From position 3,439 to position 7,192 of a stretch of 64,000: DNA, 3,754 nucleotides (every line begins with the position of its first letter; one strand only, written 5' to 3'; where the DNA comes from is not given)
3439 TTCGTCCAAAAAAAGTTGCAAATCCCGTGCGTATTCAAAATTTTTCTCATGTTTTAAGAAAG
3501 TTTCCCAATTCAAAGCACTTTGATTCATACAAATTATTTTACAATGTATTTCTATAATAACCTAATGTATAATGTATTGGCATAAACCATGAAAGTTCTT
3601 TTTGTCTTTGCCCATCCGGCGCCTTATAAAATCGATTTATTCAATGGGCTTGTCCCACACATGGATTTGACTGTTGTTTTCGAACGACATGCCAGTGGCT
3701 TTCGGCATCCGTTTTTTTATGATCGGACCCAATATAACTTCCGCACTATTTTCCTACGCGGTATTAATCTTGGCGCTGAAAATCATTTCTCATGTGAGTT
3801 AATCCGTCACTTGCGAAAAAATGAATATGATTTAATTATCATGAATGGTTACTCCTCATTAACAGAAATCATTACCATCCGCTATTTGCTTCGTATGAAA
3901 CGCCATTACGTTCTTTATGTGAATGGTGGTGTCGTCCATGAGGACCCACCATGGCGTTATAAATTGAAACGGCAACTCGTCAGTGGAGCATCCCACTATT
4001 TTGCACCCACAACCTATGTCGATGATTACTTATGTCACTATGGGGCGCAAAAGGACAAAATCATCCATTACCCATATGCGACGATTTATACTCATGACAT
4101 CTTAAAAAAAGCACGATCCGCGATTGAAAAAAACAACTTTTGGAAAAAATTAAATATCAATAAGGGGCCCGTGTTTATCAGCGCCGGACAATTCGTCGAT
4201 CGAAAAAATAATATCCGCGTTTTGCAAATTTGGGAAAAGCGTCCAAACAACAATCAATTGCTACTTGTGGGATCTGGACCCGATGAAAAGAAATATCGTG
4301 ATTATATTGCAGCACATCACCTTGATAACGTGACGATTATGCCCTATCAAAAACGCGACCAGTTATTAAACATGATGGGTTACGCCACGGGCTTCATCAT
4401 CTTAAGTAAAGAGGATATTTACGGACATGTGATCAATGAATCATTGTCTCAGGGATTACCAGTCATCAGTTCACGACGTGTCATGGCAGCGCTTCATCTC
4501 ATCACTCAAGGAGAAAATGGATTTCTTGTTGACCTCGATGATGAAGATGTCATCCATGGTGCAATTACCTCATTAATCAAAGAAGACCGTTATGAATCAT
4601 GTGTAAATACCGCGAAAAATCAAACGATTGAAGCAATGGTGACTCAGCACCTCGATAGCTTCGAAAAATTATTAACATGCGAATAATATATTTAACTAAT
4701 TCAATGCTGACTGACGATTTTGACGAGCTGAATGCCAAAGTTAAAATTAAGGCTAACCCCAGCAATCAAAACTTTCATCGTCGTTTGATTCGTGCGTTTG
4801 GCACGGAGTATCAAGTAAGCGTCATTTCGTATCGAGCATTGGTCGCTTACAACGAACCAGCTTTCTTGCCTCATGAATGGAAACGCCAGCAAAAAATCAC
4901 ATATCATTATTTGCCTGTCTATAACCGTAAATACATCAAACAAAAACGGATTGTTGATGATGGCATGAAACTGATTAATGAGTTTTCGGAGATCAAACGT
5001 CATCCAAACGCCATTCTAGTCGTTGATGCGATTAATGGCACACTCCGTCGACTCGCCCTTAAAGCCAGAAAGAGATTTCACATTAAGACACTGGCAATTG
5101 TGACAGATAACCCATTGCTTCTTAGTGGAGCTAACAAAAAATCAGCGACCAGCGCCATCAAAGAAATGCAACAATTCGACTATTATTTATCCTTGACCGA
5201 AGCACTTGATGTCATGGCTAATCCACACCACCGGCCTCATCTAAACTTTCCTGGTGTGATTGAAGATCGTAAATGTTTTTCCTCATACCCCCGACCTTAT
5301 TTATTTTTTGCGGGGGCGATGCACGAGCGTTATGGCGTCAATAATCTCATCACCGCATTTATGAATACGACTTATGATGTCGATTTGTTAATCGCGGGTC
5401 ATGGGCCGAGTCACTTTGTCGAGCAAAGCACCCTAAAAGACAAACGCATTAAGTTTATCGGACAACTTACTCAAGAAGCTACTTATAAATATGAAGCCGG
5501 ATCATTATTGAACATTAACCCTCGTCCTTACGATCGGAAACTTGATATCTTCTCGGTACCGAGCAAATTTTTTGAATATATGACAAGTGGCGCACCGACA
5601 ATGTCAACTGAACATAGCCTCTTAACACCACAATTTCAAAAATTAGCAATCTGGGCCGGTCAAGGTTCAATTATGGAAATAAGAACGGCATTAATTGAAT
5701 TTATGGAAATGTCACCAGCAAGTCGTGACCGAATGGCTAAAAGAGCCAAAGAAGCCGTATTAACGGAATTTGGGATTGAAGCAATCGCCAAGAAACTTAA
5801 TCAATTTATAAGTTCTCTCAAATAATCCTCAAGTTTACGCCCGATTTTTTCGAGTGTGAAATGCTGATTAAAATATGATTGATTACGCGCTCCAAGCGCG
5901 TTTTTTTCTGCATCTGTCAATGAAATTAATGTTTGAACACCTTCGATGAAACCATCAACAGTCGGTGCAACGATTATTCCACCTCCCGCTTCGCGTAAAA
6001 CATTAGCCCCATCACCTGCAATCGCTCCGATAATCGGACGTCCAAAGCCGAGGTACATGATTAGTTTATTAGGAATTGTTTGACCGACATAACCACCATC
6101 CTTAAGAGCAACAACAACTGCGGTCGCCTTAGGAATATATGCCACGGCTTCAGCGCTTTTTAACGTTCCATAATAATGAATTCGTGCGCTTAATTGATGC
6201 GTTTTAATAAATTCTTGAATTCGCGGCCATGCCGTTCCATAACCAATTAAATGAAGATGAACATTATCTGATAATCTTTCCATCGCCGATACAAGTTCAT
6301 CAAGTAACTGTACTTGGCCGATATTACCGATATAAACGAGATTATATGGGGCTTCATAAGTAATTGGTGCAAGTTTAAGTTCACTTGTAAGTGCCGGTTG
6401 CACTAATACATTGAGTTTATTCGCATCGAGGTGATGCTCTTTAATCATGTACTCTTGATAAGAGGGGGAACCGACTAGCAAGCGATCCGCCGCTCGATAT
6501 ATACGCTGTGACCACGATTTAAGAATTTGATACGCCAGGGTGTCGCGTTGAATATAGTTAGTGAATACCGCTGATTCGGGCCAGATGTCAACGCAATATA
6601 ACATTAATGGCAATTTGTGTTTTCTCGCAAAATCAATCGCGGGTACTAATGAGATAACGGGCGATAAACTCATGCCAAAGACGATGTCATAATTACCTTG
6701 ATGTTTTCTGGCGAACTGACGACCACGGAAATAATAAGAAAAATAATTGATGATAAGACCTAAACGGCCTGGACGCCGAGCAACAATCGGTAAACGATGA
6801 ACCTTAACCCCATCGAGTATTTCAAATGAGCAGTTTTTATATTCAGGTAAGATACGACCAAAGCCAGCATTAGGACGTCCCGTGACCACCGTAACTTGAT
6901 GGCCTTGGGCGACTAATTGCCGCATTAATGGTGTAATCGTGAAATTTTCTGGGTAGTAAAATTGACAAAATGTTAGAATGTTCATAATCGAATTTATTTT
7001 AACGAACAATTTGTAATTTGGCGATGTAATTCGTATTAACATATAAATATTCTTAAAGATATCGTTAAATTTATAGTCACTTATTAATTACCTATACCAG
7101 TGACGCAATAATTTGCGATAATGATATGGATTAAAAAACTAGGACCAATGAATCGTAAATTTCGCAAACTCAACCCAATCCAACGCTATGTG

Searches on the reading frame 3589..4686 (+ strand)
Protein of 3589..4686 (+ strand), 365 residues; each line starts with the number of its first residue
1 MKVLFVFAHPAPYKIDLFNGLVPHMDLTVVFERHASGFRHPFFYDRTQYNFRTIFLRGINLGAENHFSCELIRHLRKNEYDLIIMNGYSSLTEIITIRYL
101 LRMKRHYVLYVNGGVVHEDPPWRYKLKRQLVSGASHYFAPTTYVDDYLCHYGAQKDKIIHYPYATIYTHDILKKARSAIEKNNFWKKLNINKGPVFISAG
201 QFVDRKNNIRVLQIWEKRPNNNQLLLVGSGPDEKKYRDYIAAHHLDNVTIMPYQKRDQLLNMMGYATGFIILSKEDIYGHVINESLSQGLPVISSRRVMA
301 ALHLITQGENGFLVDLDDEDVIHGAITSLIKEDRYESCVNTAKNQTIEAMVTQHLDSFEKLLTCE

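Call 89: search_protein_families(library=pfam, proteins=[window:3589-4686:+], max_evalue=0.000001)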
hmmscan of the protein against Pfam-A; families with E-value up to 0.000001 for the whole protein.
window:3589-4686:+ (365 aa): 2 families
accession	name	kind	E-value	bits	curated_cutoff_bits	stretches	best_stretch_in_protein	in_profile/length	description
PF00534.26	Glycos_transf_1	-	5.2e-23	81.9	26.4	1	183-344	5-171/172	Glycosyl transferases group 1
PF13692.12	Glyco_trans_1_4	-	2.7e-13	50.8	27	1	195-331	3-141/142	Glycosyl transferases group 1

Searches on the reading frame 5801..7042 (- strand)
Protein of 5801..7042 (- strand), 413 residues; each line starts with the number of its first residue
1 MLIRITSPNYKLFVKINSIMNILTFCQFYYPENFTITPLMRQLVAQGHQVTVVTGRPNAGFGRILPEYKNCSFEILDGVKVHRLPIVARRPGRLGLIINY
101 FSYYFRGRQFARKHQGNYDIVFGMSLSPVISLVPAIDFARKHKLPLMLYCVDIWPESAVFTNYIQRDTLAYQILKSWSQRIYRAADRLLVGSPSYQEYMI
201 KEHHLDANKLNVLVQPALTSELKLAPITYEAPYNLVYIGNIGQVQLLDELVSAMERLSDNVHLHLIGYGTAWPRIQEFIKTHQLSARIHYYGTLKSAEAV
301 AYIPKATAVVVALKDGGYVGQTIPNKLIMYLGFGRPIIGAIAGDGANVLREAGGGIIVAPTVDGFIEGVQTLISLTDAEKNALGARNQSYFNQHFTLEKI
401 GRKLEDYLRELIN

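Call 89: search_protein_families(library=pfam, proteins=[window:5801-7042:-], max_evalue=0.000001)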
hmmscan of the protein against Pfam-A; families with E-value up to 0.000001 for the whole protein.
window:5801-7042:- (413 aa): 4 families
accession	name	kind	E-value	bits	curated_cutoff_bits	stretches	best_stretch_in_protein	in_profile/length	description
PF13579.12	Glyco_trans_4_4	-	1.3e-15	58.5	29.7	1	37-212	8-154/158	Glycosyl transferase 4-like domain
PF13439.12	Glyco_transf_4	-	9.6e-13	48.9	28.5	1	39-212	11-161/170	Glycosyltransferase Family 4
PF13692.12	Glyco_trans_1_4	-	1.7e-12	48.2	27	1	234-373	3-140/142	Glycosyl transferases group 1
PF00534.26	Glycos_transf_1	-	2e-07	31.2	26.4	1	231-378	14-161/172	Glycosyl transferases group 1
